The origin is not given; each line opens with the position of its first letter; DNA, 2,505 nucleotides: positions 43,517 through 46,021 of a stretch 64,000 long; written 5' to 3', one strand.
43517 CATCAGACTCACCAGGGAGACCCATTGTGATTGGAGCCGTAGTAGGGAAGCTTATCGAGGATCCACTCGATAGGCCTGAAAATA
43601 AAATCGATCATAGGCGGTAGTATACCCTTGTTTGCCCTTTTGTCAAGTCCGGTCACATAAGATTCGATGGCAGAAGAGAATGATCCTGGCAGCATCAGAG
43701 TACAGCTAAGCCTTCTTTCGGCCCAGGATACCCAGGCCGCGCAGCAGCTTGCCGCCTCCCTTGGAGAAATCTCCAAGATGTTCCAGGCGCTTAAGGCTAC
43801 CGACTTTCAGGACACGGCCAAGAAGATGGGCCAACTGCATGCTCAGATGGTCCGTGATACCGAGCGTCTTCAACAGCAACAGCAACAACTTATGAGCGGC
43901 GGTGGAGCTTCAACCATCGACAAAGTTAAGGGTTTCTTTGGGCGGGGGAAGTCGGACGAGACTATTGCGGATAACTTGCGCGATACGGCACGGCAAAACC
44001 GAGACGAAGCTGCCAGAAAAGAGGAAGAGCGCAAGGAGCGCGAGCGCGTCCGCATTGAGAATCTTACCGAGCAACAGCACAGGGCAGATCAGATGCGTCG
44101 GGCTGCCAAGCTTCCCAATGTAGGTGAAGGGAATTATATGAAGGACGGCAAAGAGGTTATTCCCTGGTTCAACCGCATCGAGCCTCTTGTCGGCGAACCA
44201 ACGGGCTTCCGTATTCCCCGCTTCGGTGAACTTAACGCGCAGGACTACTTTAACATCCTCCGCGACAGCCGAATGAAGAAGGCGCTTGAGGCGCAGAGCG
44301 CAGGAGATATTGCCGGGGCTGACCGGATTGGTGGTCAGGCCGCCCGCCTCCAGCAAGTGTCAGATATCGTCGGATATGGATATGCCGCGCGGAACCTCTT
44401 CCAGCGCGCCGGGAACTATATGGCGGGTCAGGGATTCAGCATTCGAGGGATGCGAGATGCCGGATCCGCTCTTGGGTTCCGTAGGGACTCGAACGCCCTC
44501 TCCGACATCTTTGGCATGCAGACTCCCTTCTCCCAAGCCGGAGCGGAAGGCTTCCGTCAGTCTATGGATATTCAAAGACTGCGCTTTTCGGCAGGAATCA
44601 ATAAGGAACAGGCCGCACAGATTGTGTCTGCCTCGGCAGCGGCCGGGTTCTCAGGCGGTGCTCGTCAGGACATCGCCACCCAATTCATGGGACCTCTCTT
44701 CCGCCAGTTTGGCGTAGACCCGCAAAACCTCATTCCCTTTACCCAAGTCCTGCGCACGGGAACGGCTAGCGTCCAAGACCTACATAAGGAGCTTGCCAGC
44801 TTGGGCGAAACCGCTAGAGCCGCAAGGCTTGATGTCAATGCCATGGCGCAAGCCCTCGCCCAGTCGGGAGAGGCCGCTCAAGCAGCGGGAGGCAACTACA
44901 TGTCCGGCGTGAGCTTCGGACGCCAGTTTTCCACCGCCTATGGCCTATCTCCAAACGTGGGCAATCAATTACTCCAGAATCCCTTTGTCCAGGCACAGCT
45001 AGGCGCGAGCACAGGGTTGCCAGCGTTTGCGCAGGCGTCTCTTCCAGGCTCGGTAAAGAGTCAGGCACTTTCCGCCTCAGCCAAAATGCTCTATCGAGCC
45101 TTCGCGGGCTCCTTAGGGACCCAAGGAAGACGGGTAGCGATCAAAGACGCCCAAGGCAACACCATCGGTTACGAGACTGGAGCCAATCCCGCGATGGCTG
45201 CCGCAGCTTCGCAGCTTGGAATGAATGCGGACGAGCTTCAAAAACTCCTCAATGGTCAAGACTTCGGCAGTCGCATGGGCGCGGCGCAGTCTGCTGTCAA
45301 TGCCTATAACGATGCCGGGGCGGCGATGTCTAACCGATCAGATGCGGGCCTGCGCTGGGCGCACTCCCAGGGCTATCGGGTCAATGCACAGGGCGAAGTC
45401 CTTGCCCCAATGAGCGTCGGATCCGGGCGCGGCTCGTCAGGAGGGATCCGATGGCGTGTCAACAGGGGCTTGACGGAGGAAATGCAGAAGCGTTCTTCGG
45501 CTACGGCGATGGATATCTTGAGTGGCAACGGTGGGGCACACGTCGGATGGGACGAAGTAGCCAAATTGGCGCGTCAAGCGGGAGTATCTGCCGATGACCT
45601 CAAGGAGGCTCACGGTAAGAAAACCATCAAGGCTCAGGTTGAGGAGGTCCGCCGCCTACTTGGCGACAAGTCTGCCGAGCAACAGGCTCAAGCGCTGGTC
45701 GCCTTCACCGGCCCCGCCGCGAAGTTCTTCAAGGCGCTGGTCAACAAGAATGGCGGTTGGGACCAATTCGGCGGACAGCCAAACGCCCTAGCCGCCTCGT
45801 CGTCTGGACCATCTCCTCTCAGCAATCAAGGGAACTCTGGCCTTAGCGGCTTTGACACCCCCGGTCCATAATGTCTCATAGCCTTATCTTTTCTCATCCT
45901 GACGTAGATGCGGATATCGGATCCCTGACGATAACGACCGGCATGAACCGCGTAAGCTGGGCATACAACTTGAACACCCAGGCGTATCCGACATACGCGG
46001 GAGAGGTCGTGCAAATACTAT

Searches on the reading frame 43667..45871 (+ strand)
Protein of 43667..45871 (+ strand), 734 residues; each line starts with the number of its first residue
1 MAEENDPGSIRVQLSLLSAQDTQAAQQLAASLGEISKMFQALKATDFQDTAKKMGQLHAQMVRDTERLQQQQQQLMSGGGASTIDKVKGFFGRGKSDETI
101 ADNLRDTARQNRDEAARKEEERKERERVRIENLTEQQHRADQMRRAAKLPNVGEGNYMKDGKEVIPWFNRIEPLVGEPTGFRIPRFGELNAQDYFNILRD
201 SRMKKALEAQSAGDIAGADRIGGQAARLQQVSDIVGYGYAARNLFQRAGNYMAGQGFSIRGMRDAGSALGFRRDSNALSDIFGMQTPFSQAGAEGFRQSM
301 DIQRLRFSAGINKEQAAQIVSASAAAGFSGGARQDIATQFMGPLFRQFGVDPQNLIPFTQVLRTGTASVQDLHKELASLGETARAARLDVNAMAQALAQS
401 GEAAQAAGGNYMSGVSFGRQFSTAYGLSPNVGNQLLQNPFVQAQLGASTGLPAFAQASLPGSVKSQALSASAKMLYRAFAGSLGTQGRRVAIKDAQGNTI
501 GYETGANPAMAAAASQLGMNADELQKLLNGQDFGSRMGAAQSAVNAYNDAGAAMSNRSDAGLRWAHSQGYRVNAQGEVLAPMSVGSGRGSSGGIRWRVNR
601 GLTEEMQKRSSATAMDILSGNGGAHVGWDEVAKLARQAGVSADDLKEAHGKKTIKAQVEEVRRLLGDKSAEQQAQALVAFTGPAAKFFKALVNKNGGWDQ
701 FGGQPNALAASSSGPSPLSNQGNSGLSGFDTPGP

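Call 6: search_protein_families(library=pfam, proteins=[window:43667-45871:+], max_evalue=0.1)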
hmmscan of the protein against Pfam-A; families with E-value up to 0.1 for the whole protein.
window:43667-45871:+ (734 aa): 0 families

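Call 11: find_related_loci(query=window:43667-45871:+, collection=viral_contigs, flank=6000)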
Query window:43667-45871:+ (734 aa) in viral_contigs; peptide patterns used: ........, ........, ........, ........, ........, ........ (x = any residue, [..] = any of these).
136 stretches matched a pattern, but none encodes a relative of the query by tblastn (E <= 1e-3).

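Call 29: search_protein_families(library=phrogs, proteins=[window:43667-45871:+], max_evalue=0.1)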
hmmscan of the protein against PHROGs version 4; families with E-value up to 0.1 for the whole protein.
window:43667-45871:+ (734 aa): 0 families
